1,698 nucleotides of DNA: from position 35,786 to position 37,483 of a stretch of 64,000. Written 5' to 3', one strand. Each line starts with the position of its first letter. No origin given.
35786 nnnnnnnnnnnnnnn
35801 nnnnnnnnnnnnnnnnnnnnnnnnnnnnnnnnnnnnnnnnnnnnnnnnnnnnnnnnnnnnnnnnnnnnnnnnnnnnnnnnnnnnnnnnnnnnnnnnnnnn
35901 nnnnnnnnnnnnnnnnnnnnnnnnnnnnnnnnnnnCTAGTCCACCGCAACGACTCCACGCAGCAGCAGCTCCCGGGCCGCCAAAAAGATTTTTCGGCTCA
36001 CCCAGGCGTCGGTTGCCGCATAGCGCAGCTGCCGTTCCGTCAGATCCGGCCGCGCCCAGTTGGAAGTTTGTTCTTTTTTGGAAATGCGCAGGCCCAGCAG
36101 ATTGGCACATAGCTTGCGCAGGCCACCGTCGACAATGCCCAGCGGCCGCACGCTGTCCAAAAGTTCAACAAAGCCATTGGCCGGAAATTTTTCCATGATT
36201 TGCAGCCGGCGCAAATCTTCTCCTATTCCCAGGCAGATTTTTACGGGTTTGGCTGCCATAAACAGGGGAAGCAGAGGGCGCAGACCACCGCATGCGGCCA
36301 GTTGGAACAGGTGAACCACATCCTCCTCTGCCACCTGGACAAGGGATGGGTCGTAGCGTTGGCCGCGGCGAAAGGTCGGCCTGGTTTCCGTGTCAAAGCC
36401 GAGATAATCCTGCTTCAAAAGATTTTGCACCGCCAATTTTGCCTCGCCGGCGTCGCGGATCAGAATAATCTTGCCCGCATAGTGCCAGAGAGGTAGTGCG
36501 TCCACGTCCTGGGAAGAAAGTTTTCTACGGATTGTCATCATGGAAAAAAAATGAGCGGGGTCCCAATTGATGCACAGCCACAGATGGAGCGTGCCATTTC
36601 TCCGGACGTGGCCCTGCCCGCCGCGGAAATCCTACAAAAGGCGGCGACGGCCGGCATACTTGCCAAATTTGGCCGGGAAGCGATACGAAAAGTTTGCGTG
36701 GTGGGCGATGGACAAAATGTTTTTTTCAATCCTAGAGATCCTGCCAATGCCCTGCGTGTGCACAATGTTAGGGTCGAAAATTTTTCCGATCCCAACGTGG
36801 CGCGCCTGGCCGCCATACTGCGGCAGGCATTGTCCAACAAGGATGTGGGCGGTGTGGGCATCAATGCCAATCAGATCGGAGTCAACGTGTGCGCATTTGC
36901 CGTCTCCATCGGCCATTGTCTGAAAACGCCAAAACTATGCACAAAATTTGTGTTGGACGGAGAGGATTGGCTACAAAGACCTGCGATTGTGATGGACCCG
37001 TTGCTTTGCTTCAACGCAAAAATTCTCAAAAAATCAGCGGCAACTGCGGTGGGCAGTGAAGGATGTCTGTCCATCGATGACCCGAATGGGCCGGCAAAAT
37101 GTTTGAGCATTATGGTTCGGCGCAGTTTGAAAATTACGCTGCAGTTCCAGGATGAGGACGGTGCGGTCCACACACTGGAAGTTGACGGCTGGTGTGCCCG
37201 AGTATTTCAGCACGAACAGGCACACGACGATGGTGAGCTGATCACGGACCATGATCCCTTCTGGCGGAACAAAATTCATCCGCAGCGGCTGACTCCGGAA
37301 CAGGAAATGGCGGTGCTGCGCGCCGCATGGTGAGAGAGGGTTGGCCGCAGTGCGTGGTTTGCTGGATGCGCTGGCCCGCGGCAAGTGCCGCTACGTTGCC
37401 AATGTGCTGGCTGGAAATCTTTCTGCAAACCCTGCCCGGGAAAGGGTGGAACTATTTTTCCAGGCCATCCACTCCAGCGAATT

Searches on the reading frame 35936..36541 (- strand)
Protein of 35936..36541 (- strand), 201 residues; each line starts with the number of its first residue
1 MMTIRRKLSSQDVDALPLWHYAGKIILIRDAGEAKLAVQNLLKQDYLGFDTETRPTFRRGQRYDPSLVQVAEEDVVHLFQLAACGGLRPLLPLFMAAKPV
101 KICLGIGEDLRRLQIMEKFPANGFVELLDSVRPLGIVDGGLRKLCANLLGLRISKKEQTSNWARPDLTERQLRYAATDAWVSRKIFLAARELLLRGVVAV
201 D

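Call 93: search_protein_families(library=pfam, proteins=[window:35936-36541:-], max_evalue=0.01)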
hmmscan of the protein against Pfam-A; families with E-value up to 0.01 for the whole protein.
window:35936-36541:- (201 aa): 1 family
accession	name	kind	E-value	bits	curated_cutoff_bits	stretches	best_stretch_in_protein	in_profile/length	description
PF01612.26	DNA_pol_A_exo1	-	9e-19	68.4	23.6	1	28-186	4-165/173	3'-5' exonuclease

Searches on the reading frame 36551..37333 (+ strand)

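Call 56: search_protein_families(library=pfam, proteins=[window:36551-37333:+], max_evalue=0.01)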
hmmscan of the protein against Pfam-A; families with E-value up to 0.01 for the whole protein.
window:36551-37333:+ (260 aa): 1 family
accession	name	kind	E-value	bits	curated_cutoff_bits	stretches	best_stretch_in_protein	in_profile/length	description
PF01327.26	Pep_deformylase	-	3.2e-24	85.7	22.8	1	63-234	7-149/156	Polypeptide deformylase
